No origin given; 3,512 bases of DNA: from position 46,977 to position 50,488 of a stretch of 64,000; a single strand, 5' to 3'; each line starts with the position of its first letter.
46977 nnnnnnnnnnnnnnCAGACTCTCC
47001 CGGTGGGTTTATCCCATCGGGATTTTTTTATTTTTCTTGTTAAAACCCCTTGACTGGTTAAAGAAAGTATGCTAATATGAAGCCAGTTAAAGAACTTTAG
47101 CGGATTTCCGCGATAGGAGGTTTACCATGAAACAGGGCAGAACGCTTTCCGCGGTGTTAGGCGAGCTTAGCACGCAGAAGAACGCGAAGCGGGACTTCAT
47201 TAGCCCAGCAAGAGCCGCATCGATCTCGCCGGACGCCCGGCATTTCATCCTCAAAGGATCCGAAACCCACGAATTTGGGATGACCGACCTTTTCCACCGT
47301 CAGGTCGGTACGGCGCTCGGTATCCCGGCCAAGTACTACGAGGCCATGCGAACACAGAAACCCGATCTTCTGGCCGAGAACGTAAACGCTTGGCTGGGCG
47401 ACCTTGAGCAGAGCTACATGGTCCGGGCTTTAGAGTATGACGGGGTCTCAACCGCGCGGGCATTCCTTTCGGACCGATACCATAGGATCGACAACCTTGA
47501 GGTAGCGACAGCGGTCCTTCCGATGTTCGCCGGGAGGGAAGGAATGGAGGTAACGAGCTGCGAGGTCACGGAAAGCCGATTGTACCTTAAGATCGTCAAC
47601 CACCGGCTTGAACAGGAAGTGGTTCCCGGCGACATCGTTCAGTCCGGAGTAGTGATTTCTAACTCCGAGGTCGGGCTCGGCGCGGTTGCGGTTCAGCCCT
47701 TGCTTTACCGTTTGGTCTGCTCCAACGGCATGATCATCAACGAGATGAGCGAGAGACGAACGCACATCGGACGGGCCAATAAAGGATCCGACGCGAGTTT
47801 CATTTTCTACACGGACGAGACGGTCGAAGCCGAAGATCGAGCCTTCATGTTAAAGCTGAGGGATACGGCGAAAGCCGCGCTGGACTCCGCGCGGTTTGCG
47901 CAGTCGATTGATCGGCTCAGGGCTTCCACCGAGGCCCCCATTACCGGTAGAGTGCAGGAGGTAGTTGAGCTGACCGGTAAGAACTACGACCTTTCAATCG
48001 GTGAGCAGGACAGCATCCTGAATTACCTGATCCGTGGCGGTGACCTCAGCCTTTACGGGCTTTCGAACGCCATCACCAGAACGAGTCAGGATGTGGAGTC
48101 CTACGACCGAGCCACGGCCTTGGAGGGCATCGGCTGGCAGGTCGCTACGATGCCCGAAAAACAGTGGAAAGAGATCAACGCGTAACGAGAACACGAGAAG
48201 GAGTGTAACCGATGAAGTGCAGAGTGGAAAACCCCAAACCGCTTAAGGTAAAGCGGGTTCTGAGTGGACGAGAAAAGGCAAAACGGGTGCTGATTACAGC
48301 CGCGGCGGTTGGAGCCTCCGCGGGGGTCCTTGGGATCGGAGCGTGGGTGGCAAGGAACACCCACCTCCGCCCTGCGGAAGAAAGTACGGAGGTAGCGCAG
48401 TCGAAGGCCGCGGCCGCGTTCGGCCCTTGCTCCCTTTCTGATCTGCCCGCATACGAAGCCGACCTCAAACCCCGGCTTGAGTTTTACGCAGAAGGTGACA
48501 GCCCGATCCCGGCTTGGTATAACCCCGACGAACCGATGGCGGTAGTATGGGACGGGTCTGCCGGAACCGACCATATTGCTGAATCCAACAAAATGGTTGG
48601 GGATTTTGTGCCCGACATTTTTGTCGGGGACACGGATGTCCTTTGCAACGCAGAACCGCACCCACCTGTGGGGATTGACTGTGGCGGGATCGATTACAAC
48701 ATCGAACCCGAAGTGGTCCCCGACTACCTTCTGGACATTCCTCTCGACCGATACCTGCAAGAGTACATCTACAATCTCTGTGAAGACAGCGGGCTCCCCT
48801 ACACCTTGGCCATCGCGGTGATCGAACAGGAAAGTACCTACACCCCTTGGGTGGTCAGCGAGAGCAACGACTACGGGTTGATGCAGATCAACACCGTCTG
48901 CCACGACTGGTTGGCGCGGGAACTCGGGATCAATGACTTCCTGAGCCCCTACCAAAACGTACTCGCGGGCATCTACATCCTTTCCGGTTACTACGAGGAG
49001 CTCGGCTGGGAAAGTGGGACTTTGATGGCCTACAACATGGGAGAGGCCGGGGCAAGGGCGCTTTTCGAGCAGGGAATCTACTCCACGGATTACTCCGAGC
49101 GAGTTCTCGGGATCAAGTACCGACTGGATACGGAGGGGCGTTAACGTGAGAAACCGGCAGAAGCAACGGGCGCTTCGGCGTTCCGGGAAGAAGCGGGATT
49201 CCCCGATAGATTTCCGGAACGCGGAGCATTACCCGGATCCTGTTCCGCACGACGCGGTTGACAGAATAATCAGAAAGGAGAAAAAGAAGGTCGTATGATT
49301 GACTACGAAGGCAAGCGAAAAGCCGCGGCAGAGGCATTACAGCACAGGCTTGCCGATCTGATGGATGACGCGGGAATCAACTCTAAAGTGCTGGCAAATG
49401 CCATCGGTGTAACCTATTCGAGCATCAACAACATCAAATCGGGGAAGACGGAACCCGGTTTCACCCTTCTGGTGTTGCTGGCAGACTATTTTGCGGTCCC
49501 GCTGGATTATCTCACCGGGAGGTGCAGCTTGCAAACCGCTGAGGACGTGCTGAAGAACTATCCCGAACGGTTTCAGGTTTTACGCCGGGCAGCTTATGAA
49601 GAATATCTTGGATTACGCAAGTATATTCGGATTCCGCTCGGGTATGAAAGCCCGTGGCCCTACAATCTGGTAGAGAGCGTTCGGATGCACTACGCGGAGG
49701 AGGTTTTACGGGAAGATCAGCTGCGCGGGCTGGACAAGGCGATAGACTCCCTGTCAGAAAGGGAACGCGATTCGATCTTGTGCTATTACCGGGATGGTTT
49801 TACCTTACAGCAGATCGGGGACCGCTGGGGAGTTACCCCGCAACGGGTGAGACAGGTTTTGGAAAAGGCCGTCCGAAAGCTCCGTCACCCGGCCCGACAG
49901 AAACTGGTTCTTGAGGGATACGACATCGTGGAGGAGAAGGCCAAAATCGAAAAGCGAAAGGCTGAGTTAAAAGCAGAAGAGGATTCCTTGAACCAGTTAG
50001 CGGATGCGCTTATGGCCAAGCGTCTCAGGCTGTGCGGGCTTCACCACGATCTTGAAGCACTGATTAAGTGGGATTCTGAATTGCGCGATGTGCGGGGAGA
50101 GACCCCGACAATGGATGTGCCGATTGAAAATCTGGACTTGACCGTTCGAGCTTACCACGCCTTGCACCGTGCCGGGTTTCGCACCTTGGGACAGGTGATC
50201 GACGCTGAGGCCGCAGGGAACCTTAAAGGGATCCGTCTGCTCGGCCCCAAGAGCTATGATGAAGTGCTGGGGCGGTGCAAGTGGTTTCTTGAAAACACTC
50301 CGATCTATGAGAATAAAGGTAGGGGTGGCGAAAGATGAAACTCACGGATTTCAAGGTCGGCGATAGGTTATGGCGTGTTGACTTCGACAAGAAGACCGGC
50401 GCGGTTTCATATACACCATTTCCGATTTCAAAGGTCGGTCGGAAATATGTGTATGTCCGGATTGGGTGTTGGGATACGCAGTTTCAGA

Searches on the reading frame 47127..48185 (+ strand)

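Call 20: search_protein_families(library=pfam, proteins=[window:47127-48185:+], max_evalue=0.001)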
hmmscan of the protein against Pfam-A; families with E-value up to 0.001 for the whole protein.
window:47127-48185:+ (352 aa): 1 family
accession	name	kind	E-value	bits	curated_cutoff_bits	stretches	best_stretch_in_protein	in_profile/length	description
PF06067.16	DUF932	-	2.6e-08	34.4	23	1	114-214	5-108/227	Domain of unknown function (DUF932)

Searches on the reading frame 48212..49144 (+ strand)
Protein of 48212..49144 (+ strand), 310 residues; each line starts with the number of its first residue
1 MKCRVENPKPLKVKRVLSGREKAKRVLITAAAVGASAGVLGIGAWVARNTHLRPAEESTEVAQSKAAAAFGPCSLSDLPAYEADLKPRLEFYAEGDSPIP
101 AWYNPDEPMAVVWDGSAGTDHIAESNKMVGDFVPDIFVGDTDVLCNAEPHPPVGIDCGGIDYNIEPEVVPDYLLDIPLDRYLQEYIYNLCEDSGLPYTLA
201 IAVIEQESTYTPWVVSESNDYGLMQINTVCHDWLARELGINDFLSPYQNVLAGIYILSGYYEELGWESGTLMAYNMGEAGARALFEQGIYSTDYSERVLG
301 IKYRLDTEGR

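Call 20: search_protein_families(library=pfam, proteins=[window:48212-49144:+], max_evalue=0.001)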
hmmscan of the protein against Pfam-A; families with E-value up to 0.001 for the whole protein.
window:48212-49144:+ (310 aa): 1 family
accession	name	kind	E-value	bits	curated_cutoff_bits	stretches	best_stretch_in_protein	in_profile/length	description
PF01464.25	SLT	-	6.1e-18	64.9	21.3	1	192-280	9-100/117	Transglycosylase SLT domain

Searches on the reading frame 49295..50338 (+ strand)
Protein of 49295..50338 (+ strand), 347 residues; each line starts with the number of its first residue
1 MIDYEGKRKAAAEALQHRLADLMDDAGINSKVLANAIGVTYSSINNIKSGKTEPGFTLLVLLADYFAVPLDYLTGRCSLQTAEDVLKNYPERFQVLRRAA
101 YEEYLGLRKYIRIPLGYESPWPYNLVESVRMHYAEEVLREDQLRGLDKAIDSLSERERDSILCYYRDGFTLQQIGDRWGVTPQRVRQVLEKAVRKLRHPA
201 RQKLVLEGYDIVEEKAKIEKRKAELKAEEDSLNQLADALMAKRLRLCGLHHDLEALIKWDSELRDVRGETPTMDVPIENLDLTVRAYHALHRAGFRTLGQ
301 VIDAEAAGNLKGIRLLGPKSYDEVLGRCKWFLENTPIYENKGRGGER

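Call 20: search_protein_families(library=pfam, proteins=[window:49295-50338:+], max_evalue=0.001)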
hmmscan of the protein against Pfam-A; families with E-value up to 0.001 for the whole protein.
window:49295-50338:+ (347 aa): 7 families
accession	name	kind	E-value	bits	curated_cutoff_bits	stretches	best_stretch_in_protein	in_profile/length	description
PF04545.22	Sigma70_r4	-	1.9e-14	53.3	24.1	1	149-198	1-50/50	Sigma-70, region 4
PF03118.21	RNA_pol_A_CTD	-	5.6e-12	45.6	23.8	1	269-324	7-61/67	Bacterial RNA polymerase, alpha chain C terminal domain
PF01381.28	HTH_3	-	3.1e-10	40.4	23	1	21-73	3-55/55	Helix-turn-helix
PF08281.18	Sigma70_r4_2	-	1.4e-06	28.2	25.7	1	146-196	4-54/54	Sigma-70, region 4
PF13560.12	HTH_31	-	7.1e-05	23.5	27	0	17-70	4-58/64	Helix-turn-helix domain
PF13443.12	HTH_26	-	0.00019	22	22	1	18-68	1-52/63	Cro/C1-type HTH DNA-binding domain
PF13384.12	HTH_23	-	0.00043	20.5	24.6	0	160-190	9-39/50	Homeodomain-like domain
